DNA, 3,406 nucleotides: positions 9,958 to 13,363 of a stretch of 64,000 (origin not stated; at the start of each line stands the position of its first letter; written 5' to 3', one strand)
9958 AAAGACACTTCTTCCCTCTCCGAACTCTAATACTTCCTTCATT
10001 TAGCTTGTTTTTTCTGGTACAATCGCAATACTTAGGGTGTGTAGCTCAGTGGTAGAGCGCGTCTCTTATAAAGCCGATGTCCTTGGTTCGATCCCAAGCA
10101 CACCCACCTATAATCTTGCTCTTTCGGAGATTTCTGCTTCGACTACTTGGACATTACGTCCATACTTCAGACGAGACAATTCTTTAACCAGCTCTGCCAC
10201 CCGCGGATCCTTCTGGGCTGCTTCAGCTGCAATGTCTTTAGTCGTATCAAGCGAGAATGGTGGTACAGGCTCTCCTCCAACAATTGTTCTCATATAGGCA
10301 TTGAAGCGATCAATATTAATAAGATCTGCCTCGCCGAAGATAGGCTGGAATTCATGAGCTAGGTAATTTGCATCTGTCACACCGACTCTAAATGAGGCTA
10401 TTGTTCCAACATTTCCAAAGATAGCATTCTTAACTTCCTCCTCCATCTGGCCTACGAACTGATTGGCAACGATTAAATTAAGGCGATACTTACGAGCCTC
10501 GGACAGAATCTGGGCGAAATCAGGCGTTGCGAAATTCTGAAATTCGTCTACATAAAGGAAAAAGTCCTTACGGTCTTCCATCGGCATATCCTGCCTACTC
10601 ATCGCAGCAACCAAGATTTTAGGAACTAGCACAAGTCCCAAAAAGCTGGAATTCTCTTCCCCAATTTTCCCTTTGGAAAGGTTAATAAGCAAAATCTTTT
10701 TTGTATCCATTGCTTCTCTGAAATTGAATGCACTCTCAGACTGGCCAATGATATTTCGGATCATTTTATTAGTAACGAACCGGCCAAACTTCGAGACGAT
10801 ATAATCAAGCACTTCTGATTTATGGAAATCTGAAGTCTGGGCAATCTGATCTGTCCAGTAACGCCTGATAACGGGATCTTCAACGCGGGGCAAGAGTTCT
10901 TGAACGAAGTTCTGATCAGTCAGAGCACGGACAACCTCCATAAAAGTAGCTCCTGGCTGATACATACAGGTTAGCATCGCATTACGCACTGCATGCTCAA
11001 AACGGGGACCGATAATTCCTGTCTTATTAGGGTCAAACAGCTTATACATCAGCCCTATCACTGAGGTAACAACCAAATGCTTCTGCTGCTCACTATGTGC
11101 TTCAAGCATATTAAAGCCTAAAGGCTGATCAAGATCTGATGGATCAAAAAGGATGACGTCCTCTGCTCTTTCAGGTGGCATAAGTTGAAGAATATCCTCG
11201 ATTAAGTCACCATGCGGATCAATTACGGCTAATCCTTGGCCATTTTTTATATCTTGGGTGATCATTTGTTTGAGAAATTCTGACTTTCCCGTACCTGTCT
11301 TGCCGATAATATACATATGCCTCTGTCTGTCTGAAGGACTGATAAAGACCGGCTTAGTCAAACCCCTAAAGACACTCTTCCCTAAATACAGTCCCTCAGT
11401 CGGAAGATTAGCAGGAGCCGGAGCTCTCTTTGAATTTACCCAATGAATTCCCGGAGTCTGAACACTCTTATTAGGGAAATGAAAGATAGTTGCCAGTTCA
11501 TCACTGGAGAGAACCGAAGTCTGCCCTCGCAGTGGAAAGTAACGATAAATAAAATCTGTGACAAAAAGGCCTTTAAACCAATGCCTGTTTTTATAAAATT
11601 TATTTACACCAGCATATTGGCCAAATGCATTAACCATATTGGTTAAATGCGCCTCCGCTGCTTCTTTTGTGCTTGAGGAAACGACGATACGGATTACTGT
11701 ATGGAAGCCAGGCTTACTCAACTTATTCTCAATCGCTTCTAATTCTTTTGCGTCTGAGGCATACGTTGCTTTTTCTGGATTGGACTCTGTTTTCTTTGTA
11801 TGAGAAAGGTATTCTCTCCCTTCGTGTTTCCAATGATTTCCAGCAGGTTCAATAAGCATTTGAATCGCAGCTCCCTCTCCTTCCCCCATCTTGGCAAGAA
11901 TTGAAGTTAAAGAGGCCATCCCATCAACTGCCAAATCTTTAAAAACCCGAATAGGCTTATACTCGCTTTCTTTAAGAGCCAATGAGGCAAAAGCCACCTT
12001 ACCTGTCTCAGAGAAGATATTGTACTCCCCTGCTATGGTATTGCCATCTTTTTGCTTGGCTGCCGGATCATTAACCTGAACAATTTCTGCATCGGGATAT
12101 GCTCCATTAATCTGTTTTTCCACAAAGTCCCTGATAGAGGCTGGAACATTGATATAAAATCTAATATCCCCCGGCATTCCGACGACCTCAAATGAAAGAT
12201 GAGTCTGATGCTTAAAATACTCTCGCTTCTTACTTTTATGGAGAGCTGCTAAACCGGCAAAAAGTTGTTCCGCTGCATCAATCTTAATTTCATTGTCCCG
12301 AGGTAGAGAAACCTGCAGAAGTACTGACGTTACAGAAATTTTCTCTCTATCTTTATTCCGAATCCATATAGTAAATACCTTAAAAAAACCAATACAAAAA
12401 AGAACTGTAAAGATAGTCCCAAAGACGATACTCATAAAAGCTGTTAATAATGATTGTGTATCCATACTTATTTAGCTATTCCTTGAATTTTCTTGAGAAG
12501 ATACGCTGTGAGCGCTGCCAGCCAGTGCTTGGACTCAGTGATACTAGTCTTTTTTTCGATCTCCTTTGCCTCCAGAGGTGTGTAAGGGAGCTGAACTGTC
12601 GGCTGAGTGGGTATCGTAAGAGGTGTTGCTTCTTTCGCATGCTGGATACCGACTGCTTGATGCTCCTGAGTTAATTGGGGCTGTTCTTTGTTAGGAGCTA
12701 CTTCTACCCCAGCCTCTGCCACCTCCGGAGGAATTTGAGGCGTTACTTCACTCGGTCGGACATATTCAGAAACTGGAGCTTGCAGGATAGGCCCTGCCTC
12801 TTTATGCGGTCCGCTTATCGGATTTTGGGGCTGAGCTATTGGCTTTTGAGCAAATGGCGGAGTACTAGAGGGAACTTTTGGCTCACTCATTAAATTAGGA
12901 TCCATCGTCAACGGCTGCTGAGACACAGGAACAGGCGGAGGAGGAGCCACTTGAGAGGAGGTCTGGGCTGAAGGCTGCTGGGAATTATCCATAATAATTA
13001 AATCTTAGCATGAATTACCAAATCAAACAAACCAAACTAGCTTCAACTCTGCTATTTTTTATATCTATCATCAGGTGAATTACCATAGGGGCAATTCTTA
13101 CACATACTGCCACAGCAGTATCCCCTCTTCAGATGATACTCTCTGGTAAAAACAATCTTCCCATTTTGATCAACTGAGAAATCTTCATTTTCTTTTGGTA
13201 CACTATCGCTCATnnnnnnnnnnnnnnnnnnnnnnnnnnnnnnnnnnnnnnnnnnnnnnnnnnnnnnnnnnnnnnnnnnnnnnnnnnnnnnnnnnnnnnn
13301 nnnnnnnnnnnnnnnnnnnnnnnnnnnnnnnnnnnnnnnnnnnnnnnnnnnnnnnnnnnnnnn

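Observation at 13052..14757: Cobalamin riboswitch candidate controlling an uncharacterised Zn-ribbon protein and a small Cys-cluster ORF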

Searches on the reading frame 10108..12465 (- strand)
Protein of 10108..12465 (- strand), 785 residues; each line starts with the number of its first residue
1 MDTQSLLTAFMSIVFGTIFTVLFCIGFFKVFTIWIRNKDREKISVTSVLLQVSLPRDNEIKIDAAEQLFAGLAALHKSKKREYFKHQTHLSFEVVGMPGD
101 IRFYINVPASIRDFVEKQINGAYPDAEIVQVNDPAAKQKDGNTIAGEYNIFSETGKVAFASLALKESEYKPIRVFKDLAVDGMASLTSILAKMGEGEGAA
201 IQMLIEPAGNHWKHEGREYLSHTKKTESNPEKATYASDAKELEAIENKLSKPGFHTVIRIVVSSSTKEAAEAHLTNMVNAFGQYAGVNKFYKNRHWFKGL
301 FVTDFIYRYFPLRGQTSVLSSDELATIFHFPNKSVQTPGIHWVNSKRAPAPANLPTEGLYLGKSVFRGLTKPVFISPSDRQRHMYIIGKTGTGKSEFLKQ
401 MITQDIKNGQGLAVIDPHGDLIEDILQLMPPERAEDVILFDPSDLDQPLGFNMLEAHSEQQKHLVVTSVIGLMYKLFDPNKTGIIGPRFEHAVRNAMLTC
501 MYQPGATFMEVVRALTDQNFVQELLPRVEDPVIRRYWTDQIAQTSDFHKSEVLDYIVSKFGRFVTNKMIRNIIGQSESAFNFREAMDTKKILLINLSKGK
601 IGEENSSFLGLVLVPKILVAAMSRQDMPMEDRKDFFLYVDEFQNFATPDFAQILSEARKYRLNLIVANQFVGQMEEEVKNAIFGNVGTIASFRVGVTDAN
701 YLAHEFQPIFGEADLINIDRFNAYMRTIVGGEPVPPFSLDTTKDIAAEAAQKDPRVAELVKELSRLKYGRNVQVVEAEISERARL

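Call 7: search_protein_families(library=pfam, proteins=[window:10108-12465:-], max_evalue=0.01)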
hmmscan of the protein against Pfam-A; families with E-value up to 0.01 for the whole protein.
window:10108-12465:- (785 aa): 7 families
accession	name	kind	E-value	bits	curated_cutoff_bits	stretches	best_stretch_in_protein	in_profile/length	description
PF10412.15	TrwB_AAD_bind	-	1e-09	38.3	20.5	1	375-715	9-328/387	Type IV secretion-system coupling protein DNA-binding domain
PF01935.23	DUF87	-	6.9e-08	33.3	23.2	1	373-441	14-80/220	Helicase HerA, central domain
PF02534.20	T4SS-DNA_transf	-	3.7e-07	29.8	20.1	1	545-677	219-347/468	Type IV secretory system Conjugative DNA transfer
PF12696.13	TraG-D_C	-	2.2e-05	24.8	22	1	637-699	4-69/126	TraM recognition site of TraD and TraG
PF25199.1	nSTAND_NTPase5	-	0.00019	21.7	34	0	376-464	36-126/145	Novel STAND NTPase 5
PF01580.24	FtsK_SpoIIIE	-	0.0019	18.2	24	1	381-403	39-61/221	FtsK/SpoIIIE family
PF13401.12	AAA_22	-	0.0036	18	27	0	380-406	4-30/130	AAA domain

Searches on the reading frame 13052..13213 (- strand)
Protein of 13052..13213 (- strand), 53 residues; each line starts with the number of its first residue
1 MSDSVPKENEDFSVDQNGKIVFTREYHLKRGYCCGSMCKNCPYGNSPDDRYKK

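Call 7: search_protein_families(library=pfam, proteins=[window:13052-13213:-], max_evalue=0.01)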
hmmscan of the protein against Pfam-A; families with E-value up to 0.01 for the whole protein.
window:13052-13213:- (53 aa): 1 family
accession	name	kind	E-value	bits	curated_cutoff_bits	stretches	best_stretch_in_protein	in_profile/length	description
PF17653.6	DUF5522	-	1e-17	64.3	25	1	6-45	6-46/48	Family of unknown function (DUF5522)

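Call 9: search_protein_families(library=ncbifam, proteins=[window:13052-13213:-], max_evalue=1)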
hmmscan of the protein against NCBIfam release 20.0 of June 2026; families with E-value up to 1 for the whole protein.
window:13052-13213:- (53 aa): 1 family
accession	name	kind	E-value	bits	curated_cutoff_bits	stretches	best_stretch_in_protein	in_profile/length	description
NF011878.0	PRK15351.1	equivalog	0.0042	16.8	197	1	2-44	35-77/124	SPI-2 type III secretion system apparatus protein SsaP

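Call 82: list_cluster_members(proteins=[P0001, window:13052-13213:-, P0011])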
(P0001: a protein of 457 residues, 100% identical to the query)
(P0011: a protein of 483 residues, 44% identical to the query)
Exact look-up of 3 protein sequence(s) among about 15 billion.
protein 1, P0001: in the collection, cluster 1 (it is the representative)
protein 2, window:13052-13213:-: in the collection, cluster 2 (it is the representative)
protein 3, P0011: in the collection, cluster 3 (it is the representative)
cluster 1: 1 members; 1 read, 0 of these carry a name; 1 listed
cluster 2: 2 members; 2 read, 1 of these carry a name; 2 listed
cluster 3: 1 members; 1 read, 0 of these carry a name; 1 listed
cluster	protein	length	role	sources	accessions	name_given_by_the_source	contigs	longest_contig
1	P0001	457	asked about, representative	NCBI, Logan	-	-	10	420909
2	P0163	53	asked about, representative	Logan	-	-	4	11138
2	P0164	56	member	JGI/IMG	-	hypothetical protein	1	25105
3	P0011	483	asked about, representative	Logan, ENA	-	-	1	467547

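Call 85: search_protein_families(library=padloc, proteins=[window:13052-13213:-], max_evalue=0.01)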
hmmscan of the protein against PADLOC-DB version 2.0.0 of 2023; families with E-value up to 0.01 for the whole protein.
window:13052-13213:- (53 aa): 0 families

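Call 86: search_protein_families(library=phrogs, proteins=[window:13052-13213:-], max_evalue=0.01)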
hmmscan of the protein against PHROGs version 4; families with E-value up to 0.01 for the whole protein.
window:13052-13213:- (53 aa): 0 families
